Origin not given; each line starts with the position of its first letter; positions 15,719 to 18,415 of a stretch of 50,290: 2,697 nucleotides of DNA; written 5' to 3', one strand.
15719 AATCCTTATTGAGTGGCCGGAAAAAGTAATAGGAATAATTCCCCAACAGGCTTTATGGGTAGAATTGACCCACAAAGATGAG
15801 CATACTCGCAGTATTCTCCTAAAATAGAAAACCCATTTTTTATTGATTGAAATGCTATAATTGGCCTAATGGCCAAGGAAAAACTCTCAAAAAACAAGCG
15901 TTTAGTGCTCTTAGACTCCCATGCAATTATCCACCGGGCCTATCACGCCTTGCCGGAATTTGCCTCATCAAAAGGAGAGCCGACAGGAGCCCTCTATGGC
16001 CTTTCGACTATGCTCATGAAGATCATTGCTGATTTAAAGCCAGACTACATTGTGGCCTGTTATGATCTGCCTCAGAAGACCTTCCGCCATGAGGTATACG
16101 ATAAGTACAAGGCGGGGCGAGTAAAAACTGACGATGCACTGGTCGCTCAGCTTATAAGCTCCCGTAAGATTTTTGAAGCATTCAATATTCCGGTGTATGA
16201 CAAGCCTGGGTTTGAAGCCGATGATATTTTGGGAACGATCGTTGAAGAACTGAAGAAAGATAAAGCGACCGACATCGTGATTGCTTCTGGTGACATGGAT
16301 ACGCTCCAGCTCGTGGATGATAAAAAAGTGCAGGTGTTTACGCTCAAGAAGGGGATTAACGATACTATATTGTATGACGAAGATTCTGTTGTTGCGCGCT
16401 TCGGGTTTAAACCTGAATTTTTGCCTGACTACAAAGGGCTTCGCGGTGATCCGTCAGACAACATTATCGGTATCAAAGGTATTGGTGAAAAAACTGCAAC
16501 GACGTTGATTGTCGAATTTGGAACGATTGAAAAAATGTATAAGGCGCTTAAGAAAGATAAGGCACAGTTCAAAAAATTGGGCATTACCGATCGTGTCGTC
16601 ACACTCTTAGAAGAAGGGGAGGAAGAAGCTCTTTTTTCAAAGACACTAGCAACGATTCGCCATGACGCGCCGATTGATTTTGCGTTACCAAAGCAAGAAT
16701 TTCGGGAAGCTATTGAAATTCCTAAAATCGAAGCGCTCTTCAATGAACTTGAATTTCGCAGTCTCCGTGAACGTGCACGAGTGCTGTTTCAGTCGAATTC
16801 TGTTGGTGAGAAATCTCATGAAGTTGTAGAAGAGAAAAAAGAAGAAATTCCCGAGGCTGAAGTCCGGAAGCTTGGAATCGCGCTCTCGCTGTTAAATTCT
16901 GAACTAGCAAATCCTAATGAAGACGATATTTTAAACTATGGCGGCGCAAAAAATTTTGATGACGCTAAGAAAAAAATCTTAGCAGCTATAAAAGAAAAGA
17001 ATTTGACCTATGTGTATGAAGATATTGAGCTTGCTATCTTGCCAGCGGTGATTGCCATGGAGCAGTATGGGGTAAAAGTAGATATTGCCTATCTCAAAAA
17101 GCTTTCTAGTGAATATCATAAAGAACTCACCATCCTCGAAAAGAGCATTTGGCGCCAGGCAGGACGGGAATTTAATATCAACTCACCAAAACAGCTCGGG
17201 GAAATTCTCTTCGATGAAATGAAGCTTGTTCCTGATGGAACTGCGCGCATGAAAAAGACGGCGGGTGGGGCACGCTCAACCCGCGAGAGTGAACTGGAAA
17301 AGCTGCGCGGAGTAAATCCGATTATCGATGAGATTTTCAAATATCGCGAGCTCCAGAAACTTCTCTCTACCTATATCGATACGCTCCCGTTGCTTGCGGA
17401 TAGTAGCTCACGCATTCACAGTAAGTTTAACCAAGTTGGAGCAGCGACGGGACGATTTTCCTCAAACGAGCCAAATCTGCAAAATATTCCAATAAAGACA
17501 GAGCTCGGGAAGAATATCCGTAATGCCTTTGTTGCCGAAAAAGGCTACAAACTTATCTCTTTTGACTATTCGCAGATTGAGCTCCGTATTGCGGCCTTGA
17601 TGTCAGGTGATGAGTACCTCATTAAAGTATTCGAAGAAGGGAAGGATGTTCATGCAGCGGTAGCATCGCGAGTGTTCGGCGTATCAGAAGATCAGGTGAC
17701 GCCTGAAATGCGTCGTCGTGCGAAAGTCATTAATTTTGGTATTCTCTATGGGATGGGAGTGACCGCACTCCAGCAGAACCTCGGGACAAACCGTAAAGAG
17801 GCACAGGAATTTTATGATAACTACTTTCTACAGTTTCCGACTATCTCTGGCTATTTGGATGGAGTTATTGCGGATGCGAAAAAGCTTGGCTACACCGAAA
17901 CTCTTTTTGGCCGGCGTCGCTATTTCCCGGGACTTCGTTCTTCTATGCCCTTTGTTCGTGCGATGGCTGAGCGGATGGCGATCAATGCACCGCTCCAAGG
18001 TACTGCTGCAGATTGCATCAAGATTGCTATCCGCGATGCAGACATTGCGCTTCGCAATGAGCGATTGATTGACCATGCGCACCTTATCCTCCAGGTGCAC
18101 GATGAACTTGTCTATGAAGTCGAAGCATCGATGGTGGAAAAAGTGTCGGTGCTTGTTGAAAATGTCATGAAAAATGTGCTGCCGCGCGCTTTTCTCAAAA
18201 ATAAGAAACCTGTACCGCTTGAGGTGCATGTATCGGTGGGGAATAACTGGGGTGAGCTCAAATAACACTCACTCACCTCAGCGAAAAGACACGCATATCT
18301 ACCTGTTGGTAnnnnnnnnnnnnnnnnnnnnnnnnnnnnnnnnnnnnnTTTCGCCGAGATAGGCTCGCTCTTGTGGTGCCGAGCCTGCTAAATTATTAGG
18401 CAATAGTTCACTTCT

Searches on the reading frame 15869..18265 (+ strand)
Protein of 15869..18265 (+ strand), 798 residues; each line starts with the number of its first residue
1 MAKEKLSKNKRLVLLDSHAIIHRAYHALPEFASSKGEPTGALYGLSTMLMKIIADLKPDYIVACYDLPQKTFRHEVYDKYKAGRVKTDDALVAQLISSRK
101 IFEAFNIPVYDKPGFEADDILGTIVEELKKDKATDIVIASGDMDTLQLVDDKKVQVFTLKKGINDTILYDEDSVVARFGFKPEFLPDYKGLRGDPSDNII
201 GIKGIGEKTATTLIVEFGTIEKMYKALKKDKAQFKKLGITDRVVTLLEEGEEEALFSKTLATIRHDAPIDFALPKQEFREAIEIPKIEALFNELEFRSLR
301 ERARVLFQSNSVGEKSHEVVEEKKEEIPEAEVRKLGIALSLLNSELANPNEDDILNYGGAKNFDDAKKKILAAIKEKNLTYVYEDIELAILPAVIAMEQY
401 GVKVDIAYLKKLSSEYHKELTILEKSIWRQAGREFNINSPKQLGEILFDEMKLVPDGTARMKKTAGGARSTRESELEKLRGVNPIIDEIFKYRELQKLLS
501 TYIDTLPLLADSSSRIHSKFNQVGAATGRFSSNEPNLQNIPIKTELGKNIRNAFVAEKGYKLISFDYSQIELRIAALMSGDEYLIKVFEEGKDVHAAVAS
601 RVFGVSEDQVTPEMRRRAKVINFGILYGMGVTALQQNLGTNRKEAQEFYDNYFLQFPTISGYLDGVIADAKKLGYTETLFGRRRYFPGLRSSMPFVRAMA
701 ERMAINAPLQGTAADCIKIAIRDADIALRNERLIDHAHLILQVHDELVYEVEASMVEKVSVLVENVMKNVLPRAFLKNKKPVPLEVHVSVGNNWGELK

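Call 23: search_protein_families(library=pfam, proteins=[window:15869-18265:+], max_evalue=0.00001)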
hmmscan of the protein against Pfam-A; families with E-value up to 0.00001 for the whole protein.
window:15869-18265:+ (798 aa): 3 families
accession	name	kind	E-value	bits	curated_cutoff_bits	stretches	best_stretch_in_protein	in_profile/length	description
PF00476.26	DNA_pol_A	-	1.9e-141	471.9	34.3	1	407-796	2-381/381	DNA polymerase family A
PF02739.22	5_3_exonuc_N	-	6.5e-49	166.2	34.3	1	11-179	1-164/164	5'-3' exonuclease, N-terminal resolvase-like domain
PF01367.25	5_3_exonuc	-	1.3e-24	86.9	40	1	181-279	2-92/97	5'-3' exonuclease, C-terminal SAM fold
